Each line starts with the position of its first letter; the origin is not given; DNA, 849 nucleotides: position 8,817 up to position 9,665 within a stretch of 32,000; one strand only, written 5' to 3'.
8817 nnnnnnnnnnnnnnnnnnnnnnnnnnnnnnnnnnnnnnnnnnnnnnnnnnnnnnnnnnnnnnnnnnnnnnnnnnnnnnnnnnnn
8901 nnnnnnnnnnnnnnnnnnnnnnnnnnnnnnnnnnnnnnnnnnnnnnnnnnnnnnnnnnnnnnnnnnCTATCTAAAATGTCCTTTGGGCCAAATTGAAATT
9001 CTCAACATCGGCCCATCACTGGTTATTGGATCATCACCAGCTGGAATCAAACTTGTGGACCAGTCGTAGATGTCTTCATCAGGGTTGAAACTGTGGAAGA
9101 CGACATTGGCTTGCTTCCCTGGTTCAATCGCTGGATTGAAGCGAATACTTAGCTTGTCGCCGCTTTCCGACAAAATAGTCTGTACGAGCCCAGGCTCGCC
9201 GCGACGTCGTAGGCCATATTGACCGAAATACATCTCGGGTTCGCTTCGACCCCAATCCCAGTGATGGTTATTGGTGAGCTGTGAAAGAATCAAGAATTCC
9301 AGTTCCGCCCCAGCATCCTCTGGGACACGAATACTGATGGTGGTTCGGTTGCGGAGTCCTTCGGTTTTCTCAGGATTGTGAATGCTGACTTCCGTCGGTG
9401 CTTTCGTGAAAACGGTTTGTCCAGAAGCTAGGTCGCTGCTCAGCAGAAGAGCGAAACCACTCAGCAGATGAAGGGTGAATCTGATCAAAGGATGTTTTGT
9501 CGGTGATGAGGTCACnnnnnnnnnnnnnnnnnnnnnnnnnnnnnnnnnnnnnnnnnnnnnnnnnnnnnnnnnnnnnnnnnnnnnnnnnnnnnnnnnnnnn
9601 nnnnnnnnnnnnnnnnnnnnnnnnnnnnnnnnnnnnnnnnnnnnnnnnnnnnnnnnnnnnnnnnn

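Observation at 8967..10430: Five-gene translationally coupled operon encoding only small exported or membrane proteins, including an unannotated 53-aa gene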

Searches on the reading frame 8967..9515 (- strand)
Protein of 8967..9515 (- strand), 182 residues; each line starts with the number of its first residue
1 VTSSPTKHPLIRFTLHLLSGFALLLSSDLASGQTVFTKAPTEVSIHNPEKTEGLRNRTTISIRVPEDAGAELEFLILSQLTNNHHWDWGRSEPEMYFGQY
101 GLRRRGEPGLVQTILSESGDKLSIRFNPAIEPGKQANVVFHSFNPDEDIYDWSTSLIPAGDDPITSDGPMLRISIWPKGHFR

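Call 3: search_protein_families(library=pfam, max_evalue=1, proteins=[window:8967-9515:-])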
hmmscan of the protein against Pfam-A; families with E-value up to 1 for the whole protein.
window:8967-9515:- (182 aa): 2 families
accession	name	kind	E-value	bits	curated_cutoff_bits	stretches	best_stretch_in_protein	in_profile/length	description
PF10989.13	DUF2808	-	7.7e-10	39.4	25.3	1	34-167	2-138/146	Protein of unknown function (DUF2808)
PF23665.1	CDCP1_CUB_6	-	0.31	11.1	27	1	34-80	7-55/115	CDCP1 CUB domain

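Call 4: search_protein_families(library=ncbifam, max_evalue=1, proteins=[window:8967-9515:-])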
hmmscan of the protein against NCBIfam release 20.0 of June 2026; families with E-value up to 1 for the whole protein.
window:8967-9515:- (182 aa): 0 families

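Call 7: find_related_loci(query=window:8970-9515:-, collection=genome_contigs, flank=6000)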
Query window:8970-9515:- (182 aa) in genome_contigs; peptide patterns used: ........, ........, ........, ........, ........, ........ (x = any residue, [..] = any of these).
39 stretches matched a pattern; 1 encode a relative of the query (tblastn E <= 1e-3); 1 distinct loci.
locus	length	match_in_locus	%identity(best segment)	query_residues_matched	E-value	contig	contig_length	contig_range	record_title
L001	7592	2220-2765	88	1-182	3e-111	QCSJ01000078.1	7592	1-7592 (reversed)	Synechococcus sp. AG-670-A05 Ga0171693_1078, whole genome shotgun sequence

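Call 27: search_solved_structures(query=window:8970-9515:-, max_evalue=10)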
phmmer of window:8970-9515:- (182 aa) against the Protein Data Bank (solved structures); distinct sequences matched with E-value up to 10: 1.
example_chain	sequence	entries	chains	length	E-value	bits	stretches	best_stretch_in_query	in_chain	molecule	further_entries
1x3d_A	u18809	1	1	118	0.5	13.1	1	29-86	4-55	Fibronectin type-III domain containing protein 3a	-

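Call 67: search_protein_families(library=padloc, max_evalue=1, proteins=[window:8967-9515:-])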
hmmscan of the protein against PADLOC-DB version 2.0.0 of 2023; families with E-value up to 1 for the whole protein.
window:8967-9515:- (182 aa): 1 family
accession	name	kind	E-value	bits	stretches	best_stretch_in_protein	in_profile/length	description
PDLC00670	Effector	-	0.039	11.1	1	131-160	316-345/351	2TM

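Call 68: search_protein_families(library=phrogs, max_evalue=1, proteins=[window:8967-9515:-])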
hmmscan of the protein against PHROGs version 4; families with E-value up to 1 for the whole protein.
window:8967-9515:- (182 aa): 0 families

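Call 70: find_homologous_proteins(query=window:8967-9515:-, max_evalue=0.001)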
Query window:8967-9515:- (182 aa): 293 proteins with E <= 0.001 among 407 candidates; the best 120 are listed.
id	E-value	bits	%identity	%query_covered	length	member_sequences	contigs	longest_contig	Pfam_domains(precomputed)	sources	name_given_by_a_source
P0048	9.7e-115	399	96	100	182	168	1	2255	PF10989.14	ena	-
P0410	1.1e-106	372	89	100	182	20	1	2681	PF10989.14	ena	-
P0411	3.7e-105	367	88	100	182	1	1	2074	PF10989.14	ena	-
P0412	1.9e-104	365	87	100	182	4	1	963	PF10989.14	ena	-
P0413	3.1e-104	364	88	100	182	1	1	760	PF10989.14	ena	-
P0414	1.5e-103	362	89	99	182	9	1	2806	PF10989.14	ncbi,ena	-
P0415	6.7e-100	350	85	100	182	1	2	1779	PF10989.14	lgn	-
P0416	2.0e-80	287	70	100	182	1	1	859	PF10989.14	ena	-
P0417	1.5e-78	281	84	85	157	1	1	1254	-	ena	-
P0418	1.6e-69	251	86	75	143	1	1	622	-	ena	-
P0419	1.4e-66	242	62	95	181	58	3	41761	PF10989.14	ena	-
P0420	2.0e-66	241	62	93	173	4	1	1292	PF10989.14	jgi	jgi:hypothetical protein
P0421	5.1e-66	240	62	95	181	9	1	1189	PF10989.14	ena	-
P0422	3.5e-65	237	64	93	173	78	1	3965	PF10989.14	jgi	jgi:hypothetical protein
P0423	9.3e-65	236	64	90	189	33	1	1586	PF10989.14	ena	-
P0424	3.4e-64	234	61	95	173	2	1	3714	PF10989.14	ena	-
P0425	2.2e-63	231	61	93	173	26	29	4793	PF10989.14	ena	-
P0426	4.2e-63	230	63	85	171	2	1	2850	PF10989.14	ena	-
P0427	8.6e-63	229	61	93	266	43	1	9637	PF10989.14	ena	-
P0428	1.5e-62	228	60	93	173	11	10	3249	PF10989.14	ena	-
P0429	2.4e-62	228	62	90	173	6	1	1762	PF10989.14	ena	-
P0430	3.4e-62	227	62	87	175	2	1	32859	PF10989.14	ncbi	-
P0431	3.9e-62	227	63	87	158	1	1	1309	PF10989.14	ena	-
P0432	5.4e-62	227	60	93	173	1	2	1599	PF10989.14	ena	-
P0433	5.4e-62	227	63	87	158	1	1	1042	PF10989.14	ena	-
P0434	1.4e-61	225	63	87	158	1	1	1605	PF10989.14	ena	-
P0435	1.5e-61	225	62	87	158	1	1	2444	PF10989.14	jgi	-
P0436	2.7e-61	224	62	87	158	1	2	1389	PF10989.14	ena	-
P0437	2.7e-61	224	60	93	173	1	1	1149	PF10989.14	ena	-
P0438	2.7e-61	224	63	87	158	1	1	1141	PF10989.14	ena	-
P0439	9.2e-61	223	62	87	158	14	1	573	PF10989.14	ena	-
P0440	1.4e-60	222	65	81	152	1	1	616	PF10989.14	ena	-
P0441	1.2e-59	219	64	84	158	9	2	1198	PF10989.14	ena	-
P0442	3.5e-59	217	63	84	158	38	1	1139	PF10989.14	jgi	-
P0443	3.5e-56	208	60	87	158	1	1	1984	PF10989.14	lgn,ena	-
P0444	3.0e-55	205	56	93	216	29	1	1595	PF10989.14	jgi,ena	-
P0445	1.8e-53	199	58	87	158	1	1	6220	PF10989.14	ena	-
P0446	3.5e-51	191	49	96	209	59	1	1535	PF10989.14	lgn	-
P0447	2.3e-50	189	60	79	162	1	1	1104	PF10989.14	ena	-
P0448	1.4e-49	186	54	83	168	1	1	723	PF10989.14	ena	-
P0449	5.2e-49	184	52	83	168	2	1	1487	PF10989.14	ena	-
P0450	7.1e-49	184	52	83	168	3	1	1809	PF10989.14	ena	-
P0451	1.0e-48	183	53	83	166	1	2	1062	PF10989.14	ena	-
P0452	1.4e-48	183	53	83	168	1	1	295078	PF10989.14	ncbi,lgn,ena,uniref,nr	ncbi:DUF2808 domain-containing protein [Synechococcus sp. UW69]|uniref:DUF2808 domain-containing pro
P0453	1.4e-48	183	53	83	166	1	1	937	PF10989.14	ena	-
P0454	1.9e-48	182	52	83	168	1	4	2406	PF10989.14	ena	-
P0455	1.9e-48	182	53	83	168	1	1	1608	PF10989.14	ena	-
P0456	2.0e-48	182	49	88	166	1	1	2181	PF10989.14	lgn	-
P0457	2.4e-48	182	52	83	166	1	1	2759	PF10989.14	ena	-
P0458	2.6e-48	182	52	83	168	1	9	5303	PF10989.14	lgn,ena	-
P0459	2.6e-48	182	52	83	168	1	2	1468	PF10989.14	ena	-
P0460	3.0e-48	182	51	83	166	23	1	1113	PF10989.14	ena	-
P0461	3.4e-48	182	52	83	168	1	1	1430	PF10989.14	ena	-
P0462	3.4e-48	182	52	83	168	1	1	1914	PF10989.14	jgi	jgi:hypothetical protein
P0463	3.4e-48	182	52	83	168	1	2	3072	PF10989.14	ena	-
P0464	3.4e-48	182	49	93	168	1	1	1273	PF10989.14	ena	-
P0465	4.4e-48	181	52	83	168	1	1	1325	PF10989.14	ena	-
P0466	4.5e-48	181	53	83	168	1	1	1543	PF10989.14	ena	-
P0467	4.6e-48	181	52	83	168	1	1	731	PF10989.14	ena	-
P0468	5.0e-48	181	52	83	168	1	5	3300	PF10989.14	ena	-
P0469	5.0e-48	181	52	83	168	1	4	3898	PF10989.14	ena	-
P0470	5.2e-48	181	52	83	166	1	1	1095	PF10989.14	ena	-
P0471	5.5e-48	181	50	82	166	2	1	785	PF10989.14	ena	-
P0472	6.1e-48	181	52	83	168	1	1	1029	PF10989.14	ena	-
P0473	6.2e-48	181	52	83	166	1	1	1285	PF10989.14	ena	-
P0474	6.2e-48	181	52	83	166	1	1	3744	PF10989.14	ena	-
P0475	6.3e-48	181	52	83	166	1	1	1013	PF10989.14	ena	-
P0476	6.5e-48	181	49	93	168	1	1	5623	PF10989.14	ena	-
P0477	6.5e-48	181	49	93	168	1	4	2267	PF10989.14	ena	-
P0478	6.6e-48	181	47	94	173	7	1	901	PF10989.14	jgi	-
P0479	6.9e-48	181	52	83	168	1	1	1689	PF10989.14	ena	-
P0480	6.9e-48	181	52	83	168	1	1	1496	PF10989.14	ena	-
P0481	7.2e-48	181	52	83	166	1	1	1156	PF10989.14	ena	-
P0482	7.7e-48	180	50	92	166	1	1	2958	PF10989.14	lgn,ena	-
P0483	8.1e-48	180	51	88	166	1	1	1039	PF10989.14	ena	-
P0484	8.3e-48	180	52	83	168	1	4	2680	PF10989.14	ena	-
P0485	9.0e-48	180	48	99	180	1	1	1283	PF10989.14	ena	-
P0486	9.7e-48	180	53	83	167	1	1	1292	PF10989.14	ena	-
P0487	9.8e-48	180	51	88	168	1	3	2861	PF10989.14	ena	-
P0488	9.9e-48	180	52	83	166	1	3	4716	PF10989.14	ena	-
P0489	1.0e-47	180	52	83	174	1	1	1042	PF10989.14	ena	-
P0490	1.0e-47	180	49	88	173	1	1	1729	PF10989.14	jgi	jgi:hypothetical protein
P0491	1.3e-47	180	52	83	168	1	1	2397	PF10989.14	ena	-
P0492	1.3e-47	180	52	83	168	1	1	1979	PF10989.14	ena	-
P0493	1.4e-47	180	46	96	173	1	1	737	PF10989.14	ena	-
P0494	1.4e-47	180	52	83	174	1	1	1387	PF10989.14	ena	-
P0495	1.8e-47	179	52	83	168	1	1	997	PF10989.14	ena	-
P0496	1.8e-47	179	52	83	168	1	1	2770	PF10989.14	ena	-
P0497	2.1e-47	179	58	76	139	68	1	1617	PF10989.14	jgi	jgi:hypothetical protein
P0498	2.3e-47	179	49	93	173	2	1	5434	PF10989.14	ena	-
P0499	2.4e-47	179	51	83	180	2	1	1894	PF10989.14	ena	-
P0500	2.4e-47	179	50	83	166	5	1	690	PF10989.14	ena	-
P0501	2.6e-47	179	48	92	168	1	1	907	PF10989.14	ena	-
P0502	2.6e-47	179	51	93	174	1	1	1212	PF10989.14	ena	-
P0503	2.6e-47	179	52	83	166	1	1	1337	PF10989.14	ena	-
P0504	2.7e-47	179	51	91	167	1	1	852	PF10989.14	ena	-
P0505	3.0e-47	179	52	83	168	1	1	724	PF10989.14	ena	-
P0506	3.2e-47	178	52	83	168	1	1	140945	PF10989.14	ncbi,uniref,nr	ncbi:DUF2808 domain-containing protein [Synechococcus sp. MU1625]|uniref:DUF2808 domain-containing p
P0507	3.5e-47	178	50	91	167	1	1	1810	PF10989.14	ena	-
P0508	3.5e-47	178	50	89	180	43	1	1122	PF10989.14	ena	-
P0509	3.6e-47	178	49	91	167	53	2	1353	PF10989.14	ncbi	-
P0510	3.6e-47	178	48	88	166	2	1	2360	PF10989.14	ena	-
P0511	3.7e-47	178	49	93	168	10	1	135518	PF10989.14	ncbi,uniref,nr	ncbi:DUF2808 domain-containing protein [Synechococcus sp. MU1611]|uniref:DUF2808 domain-containing p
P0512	4.1e-47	178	52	83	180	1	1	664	PF10989.14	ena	-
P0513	4.2e-47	178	51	83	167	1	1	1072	PF10989.14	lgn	-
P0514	4.7e-47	178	51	91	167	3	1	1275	PF10989.14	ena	-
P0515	4.9e-47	178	48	89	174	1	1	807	PF10989.14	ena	-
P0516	5.9e-47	178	52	83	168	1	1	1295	PF10989.14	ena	-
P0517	6.0e-47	178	50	91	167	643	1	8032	PF10989.14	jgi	-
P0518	6.5e-47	177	49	91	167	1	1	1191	PF10989.14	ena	-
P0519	6.9e-47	177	52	83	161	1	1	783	PF10989.14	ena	-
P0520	6.9e-47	177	50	91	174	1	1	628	PF10989.14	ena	-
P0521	8.0e-47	177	52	83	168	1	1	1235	PF10989.14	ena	-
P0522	8.8e-47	177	52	83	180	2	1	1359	PF10989.14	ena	-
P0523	9.4e-47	177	48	91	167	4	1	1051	PF10989.14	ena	-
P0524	9.8e-47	177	48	91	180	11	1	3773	PF10989.14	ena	-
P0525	1.2e-46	177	51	88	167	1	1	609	PF10989.14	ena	-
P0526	1.3e-46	176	51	91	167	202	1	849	PF10989.14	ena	-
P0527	1.3e-46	176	49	91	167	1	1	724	PF10989.14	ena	-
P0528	1.4e-46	176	47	94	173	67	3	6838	PF10989.14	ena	-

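Call 71: find_encoding_contigs(protein=P0419, flank=4000, max_places=2)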
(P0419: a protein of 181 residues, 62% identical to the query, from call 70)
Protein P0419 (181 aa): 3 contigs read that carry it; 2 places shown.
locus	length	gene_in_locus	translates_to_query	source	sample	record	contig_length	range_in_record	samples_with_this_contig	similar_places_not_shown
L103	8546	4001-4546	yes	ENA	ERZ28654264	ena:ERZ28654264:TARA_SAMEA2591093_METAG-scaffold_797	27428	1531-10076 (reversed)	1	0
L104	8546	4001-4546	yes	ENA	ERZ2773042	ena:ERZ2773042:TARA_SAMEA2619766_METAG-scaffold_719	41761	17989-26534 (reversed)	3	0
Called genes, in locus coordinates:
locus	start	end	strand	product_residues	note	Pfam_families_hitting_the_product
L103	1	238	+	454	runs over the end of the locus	PF01523:PmbA_TldD_1st (faint), PF19290:PmbA_TldD_2nd, PF19289:PmbA_TldD_3rd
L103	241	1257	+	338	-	PF00551:Formyl_trans_N, PF02911:Formyl_trans_C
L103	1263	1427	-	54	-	-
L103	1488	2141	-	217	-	-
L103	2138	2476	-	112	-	PF20065:DUF6464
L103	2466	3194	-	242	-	PF03741:TerC, PF04332:DUF475 (weak)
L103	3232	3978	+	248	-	PF27148:Slr1353_N (weak)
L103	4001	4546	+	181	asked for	PF10989:DUF2808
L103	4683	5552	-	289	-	-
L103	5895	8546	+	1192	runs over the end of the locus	PF17757:UvrB_inter, PF02559:CarD_TRCF_RID, PF00270:DEAD, PF04851:ResIII (weak), PF00271:Helicase_C, PF03461:TRCF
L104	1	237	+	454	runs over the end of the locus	PF01523:PmbA_TldD_1st (faint), PF19290:PmbA_TldD_2nd, PF19289:PmbA_TldD_3rd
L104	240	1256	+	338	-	PF00551:Formyl_trans_N, PF02911:Formyl_trans_C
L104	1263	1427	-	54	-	-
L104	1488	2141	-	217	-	-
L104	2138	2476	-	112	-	PF20065:DUF6464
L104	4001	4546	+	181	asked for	PF10989:DUF2808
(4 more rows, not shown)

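Call 72: find_encoding_contigs(protein=P0430, flank=4000, max_places=2)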
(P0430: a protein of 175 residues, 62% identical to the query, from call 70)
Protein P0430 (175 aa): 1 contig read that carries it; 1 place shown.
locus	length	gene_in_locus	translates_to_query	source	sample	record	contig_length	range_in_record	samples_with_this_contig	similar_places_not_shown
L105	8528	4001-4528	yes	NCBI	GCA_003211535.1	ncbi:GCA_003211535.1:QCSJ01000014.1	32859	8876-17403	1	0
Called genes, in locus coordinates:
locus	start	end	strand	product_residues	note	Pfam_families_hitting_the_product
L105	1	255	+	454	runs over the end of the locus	PF19290:PmbA_TldD_2nd, PF19289:PmbA_TldD_3rd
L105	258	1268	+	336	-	PF00551:Formyl_trans_N, PF02911:Formyl_trans_C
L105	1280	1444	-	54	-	-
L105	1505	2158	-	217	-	-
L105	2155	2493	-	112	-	PF20065:DUF6464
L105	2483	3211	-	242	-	PF03741:TerC, PF04332:DUF475 (weak)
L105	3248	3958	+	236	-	PF27148:Slr1353_N (weak)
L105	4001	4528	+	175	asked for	PF10989:DUF2808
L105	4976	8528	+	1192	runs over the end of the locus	PF14814:UB2H (faint), PF17757:UvrB_inter, PF02559:CarD_TRCF_RID, PF00270:DEAD, PF04851:ResIII (weak), PF00271:Helicase_C, PF03461:TRCF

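Call 73: find_encoding_contigs(protein=P0452, flank=4000, max_places=2)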
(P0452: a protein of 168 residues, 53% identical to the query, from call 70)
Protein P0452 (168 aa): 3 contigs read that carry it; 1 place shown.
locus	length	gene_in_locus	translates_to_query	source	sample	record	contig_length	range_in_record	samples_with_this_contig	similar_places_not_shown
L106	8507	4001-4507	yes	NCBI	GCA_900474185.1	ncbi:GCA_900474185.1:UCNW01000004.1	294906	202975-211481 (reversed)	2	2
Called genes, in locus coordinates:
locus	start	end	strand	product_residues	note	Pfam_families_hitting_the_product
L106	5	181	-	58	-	-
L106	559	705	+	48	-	-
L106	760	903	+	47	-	-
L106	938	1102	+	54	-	-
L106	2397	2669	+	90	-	PF11746:DUF3303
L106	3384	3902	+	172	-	-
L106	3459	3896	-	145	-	-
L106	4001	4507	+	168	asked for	PF10989:DUF2808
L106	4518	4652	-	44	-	-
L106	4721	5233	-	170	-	PF04755:PAP_fibrillin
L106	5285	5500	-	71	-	PF07862:Nif11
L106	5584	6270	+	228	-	PF13460:NAD_binding_10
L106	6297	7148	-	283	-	PF00685:Sulfotransfer_1, PF13469:Sulfotransfer_3 (faint)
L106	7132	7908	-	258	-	PF03567:Sulfotransfer_2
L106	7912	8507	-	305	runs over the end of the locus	-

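Call 79: predict_structure(alignment_id=A3)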
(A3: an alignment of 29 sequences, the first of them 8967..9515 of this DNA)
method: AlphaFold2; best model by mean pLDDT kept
length: 182 residues; sequences in the alignment: 29
mean_pLDDT: 77.7   pTM: 0.70
mean pLDDT of the five models: 77.7, 77.3, 76.3, 73.1, 67.3
residues with pLDDT >= 90: 65; 70-90: 53; 50-70: 52; < 50: 12
segments of 3 or more residues with pLDDT < 50: 1-6
pLDDT, mean of each block of 10 residues (from residue 1): 49 67 55 76 74 74 92 91 72 93 89 91 95 94 65 89 86 54 43
secondary structure, 60 per line:
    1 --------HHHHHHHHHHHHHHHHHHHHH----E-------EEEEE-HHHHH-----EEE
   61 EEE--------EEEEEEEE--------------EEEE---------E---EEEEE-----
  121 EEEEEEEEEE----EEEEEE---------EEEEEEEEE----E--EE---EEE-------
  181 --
elements in order: H9-29 E42-46 H48-52 E58-63 E72-79 E94-97 E111-115 E121-130 E135-140 E150-158 E171-173

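Call 82: fold_search(model_id=the predicted structure, library=pdb)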
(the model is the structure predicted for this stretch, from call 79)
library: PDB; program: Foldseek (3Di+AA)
matches with E <= 10: 1853; with E <= 0.001: 10
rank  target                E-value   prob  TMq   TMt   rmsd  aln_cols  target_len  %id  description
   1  7wrk                  1.3e-04  1.00  0.41  0.46   7.2       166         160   13  Structure of hypothetical protein TTHA1873 from Thermus thermophilus (released 2022-03-09)
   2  2vr3_A                2.5e-04  1.00  0.43  0.29   5.9       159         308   11  Structural and Biochemical Characterization of Fibrinogen binding to ClfA from Staphylocccus aureus (released 2009-05-19)
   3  9njy_A                3.3e-04  1.00  0.40  0.27   6.5       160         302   12  Terminal two domains of ClfA002 with bound Fab of AZD7745 (released 2025-07-30)
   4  4ei0_A                3.4e-04  1.00  0.36  0.25   6.9       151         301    9  Crystal structure of a DUF4466 family protein (PARMER_03218) from Parabacteroides merdae ATCC 43184 at 2.00 A resoluti (released 2012-05-30)
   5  7wwo_A                3.6e-04  1.00  0.40  0.45   7.4       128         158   11  Dimer form of hypothetical protein TTHA1873 from Thermus thermophilus (released 2022-03-09)
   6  1amx                  3.8e-04  1.00  0.37  0.43   7.0       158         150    8  COLLAGEN-BINDING DOMAIN FROM A STAPHYLOCOCCUS AUREUS ADHESIN (released 1998-06-24)
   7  5kyh_A                4.8e-04  0.99  0.32  0.26  11.3       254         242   10  Structure of Iho670 Flagellar-like Filament (released 2016-09-07)
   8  7lgr                  6.2e-04  1.00  0.33  0.38   6.4       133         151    9  Streptococcus mutans Collagen binding Protein CNM - N2 Domain (released 2022-01-26)
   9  5dz9                  8.6e-04  0.99  0.31  0.20  11.1       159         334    9  Streptococcus agalactiae AgI/II polypeptide BspA C-terminal domain (Mut) (released 2016-06-22)
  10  4ofq_B                9.5e-04  1.00  0.38  0.24   7.2       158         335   13  Structure of the C-terminal domain of the Streptococcus pyogenes antigen I/II-family protein AspA (released 2014-03-12)
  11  4ei0_B                1.1e-03  1.00  0.32  0.22   7.5       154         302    9  Crystal structure of a DUF4466 family protein (PARMER_03218) from Parabacteroides merdae ATCC 43184 at 2.00 A resoluti (released 2012-05-30)
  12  7wwn                  1.7e-03  1.00  0.41  0.46   6.1       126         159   13  Structure of hypothetical protein TTHA1873 from Thermus thermophilus with Potassium mercuric iodide (released 2022-04-06)
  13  7me6_A                2.1e-03  1.00  0.42  0.56   6.4       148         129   16  Structure of the apo form of YcnI (released 2021-08-18)
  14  5cf3                  2.3e-03  1.00  0.37  0.25   8.2       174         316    9  Crystal structures of Bbp from Staphylococcus aureus (released 2015-09-23)
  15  5dhe_A                2.3e-03  1.00  0.30  0.47   5.5       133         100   10  Crystal structure of ChBD3 from Thermococcus kodakarensis KOD1 (released 2016-02-10)
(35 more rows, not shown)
